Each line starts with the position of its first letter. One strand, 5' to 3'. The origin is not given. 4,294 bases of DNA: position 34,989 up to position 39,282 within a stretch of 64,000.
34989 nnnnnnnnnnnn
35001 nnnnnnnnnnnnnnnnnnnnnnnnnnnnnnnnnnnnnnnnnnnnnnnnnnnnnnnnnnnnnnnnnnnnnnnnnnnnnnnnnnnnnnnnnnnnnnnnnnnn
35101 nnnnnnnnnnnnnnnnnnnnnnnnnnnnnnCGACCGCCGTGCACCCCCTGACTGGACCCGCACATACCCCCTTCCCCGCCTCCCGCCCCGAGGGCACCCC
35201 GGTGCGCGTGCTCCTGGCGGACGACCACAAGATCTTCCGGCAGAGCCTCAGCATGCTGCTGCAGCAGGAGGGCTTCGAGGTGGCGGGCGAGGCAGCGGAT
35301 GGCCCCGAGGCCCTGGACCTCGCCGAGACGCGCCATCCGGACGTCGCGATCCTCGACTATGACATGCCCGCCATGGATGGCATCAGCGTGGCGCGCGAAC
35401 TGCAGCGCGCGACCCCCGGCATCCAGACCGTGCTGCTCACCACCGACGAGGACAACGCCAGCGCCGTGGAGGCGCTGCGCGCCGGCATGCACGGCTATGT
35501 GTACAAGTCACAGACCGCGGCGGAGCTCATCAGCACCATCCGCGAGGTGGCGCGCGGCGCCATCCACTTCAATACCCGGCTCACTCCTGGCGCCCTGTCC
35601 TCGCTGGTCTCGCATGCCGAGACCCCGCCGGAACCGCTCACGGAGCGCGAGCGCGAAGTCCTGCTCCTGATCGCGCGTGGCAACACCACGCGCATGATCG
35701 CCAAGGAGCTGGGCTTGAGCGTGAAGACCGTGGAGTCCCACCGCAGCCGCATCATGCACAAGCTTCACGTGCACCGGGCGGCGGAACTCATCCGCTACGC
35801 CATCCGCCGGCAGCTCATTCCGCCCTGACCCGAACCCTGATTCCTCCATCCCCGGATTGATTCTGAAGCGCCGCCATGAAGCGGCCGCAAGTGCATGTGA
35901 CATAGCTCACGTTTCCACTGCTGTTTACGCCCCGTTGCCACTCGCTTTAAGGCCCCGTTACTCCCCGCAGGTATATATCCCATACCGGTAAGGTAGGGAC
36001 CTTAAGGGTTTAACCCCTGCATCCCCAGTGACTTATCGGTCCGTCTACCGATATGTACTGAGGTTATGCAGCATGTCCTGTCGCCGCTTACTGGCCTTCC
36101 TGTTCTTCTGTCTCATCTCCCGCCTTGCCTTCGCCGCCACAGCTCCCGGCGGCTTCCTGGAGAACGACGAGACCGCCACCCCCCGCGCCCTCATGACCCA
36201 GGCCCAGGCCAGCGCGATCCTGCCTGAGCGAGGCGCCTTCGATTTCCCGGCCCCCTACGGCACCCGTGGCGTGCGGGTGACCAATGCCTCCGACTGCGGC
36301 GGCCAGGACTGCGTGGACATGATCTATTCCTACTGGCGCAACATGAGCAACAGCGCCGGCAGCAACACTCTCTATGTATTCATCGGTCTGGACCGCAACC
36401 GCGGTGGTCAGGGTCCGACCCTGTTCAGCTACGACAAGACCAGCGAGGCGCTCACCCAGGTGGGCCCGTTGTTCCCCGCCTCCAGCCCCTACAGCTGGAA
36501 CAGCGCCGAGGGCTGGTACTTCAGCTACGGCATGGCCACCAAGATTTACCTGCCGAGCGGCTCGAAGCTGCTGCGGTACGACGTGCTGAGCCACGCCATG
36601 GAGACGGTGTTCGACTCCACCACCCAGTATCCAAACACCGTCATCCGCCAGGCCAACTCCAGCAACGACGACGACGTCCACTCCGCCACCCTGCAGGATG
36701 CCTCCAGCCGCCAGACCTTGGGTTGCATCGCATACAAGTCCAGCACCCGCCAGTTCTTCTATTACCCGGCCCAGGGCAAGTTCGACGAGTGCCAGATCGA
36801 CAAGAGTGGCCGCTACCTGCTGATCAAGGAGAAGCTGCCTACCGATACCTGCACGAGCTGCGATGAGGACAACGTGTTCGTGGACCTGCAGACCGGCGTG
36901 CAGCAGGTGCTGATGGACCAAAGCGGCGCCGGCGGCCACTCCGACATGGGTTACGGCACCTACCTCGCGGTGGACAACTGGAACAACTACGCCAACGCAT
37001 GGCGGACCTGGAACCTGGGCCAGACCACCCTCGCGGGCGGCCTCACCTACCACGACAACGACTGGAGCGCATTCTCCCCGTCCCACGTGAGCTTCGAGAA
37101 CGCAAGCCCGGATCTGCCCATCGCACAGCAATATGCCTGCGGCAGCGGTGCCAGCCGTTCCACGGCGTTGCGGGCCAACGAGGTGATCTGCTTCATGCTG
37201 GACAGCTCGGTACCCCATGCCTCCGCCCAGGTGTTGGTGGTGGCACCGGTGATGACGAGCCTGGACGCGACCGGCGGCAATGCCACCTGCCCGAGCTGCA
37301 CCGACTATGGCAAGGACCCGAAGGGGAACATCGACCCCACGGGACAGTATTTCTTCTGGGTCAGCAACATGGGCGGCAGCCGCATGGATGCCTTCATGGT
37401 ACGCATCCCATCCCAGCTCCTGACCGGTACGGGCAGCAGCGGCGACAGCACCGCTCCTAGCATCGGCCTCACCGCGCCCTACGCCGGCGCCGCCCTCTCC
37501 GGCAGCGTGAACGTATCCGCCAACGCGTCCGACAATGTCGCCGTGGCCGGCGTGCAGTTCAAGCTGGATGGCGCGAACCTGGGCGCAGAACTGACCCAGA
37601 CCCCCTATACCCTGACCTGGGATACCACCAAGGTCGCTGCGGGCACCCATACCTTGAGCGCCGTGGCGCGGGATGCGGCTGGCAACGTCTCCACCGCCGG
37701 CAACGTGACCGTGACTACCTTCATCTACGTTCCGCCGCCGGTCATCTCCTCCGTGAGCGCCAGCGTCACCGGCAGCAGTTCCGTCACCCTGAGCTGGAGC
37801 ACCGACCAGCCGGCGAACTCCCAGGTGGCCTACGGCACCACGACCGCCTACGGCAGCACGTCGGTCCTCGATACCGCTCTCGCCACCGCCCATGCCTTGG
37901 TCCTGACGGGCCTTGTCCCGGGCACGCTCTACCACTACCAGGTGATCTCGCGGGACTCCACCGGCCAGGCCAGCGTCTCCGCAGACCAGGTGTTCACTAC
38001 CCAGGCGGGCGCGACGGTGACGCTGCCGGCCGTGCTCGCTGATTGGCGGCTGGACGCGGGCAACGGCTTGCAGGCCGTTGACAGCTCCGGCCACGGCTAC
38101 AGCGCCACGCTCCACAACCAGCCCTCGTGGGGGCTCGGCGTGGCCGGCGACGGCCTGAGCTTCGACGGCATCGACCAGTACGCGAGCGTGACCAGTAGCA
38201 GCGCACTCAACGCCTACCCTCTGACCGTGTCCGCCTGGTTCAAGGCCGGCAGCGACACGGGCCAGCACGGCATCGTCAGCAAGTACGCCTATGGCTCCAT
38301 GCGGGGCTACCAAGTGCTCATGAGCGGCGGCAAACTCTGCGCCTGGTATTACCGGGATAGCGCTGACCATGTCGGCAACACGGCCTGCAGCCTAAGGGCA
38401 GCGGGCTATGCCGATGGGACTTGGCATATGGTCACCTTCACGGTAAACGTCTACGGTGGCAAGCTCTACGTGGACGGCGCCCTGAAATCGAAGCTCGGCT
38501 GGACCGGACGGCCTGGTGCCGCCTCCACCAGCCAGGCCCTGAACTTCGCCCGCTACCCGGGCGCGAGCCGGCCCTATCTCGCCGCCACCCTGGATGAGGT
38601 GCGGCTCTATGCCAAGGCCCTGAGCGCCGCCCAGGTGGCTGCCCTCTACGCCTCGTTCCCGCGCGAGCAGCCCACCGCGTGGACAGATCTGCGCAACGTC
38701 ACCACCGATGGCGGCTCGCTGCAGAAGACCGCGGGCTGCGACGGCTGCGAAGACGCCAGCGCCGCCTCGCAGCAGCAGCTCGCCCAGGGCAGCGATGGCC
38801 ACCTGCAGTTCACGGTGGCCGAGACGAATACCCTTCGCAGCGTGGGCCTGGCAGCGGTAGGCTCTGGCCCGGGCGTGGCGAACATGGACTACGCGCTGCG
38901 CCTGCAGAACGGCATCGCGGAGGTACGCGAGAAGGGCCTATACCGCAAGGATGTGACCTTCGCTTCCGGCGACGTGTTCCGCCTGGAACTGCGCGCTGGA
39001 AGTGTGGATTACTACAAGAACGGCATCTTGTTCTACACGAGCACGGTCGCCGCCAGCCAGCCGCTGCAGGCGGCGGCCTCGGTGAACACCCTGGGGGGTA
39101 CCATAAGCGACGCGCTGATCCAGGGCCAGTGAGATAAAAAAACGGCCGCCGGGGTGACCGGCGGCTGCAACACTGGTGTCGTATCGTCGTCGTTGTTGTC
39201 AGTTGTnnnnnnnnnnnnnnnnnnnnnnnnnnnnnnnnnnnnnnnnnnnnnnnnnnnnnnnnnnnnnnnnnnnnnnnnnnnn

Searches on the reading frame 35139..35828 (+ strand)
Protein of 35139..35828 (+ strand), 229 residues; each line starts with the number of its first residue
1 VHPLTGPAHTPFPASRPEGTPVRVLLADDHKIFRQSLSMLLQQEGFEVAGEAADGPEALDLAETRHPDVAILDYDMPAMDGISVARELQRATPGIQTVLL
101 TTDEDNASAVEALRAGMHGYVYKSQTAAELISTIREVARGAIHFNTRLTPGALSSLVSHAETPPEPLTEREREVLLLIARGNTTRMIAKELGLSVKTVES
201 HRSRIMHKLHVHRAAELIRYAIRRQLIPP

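Call 3: search_protein_families(library=pfam, proteins=[window:35139-35828:+], max_evalue=1)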
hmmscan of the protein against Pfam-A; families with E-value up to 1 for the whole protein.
window:35139-35828:+ (229 aa): 16 families
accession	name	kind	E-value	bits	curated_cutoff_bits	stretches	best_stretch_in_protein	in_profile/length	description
PF00072.30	Response_reg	-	2.1e-28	99.1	30.2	1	24-134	1-110/111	Response regulator receiver domain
PF00196.25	GerE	-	1.3e-19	70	23.5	1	166-221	2-57/57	Bacterial regulatory proteins, luxR family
PF08281.18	Sigma70_r4_2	-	8.5e-07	29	25.7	1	167-209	11-54/54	Sigma-70, region 4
PF04545.22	Sigma70_r4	-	5.3e-05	23.1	24.1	1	167-209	5-48/50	Sigma-70, region 4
PF13551.12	HTH_29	-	0.00011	22.7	28.1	1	173-204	3-35/64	Winged helix-turn helix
PF13384.12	HTH_23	-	0.0017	18.6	24.6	1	172-204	8-40/50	Homeodomain-like domain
PF13518.12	HTH_28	-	0.0037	17.8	25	1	173-204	4-35/52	Helix-turn-helix domain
PF03566.19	Peptidase_A21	-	0.0072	15.1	25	1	83-156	559-628/653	Peptidase family A21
PF04967.18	HTH_10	-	0.0098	16.1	23.1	1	179-209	21-51/53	HTH DNA binding domain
PF13936.12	HTH_38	-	0.019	15.1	27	1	167-198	5-37/44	Helix-turn-helix domain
PF13730.12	HTH_36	-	0.067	13.5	25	1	183-202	27-46/55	Helix-turn-helix domain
PF21476.4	PF0610-like_N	-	0.072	13.8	33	1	168-201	1-34/50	PF0610-like, N-terminal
PF05812.17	Herpes_BLRF2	-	0.076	13.6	25.8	1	155-195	24-64/119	Herpesvirus BLRF2 protein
PF14493.12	HTH_40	-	0.099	13.4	27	1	176-209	7-40/89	Helix-turn-helix domain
PF02796.21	HTH_7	-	0.1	13.2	23.8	1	172-198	12-38/45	Helix-turn-helix domain of resolvase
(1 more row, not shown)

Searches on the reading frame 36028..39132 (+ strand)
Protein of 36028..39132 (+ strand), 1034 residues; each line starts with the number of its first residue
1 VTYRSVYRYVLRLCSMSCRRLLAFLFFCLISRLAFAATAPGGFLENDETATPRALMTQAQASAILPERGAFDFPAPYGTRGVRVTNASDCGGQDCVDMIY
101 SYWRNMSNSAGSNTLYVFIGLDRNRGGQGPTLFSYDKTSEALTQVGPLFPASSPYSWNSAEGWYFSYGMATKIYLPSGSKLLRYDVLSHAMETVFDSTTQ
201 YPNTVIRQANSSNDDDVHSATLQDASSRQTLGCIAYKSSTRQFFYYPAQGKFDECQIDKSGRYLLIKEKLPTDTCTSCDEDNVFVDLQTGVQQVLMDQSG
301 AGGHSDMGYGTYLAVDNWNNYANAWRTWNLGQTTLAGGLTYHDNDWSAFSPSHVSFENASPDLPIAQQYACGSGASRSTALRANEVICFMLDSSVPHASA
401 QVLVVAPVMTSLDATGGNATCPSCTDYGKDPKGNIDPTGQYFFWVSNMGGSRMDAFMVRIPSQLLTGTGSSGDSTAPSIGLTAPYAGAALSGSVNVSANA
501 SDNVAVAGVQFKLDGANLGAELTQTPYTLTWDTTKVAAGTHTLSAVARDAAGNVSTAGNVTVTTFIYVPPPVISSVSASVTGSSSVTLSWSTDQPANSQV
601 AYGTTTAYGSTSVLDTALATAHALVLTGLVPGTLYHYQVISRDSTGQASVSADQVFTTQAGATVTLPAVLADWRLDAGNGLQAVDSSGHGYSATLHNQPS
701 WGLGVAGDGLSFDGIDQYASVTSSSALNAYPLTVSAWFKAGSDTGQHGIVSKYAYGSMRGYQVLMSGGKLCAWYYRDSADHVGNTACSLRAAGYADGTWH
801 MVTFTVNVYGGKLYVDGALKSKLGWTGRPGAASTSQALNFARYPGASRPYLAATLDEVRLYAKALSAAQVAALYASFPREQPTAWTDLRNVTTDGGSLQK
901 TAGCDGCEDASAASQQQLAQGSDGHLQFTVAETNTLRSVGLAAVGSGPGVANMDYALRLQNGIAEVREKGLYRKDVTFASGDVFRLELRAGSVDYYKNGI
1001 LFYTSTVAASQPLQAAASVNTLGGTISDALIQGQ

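Call 40: search_protein_families(library=pfam, proteins=[window:36028-39132:+], max_evalue=0.0001)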
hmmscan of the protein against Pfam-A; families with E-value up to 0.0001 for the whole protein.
window:36028-39132:+ (1034 aa): 3 families
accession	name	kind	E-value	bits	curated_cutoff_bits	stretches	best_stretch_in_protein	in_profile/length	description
PF13385.13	Laminin_G_3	-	6.2e-19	69.1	27.6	1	713-871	1-151/151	Concanavalin A-like lectin/glucanases superfamily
PF17957.7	Big_7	-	1.1e-17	64.9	24.1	1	477-545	1-70/70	Bacterial Ig domain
PF16656.11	Pur_ac_phosph_N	-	1.9e-08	35.2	30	1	575-658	3-93/93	Purple acid Phosphatase, N-terminal domain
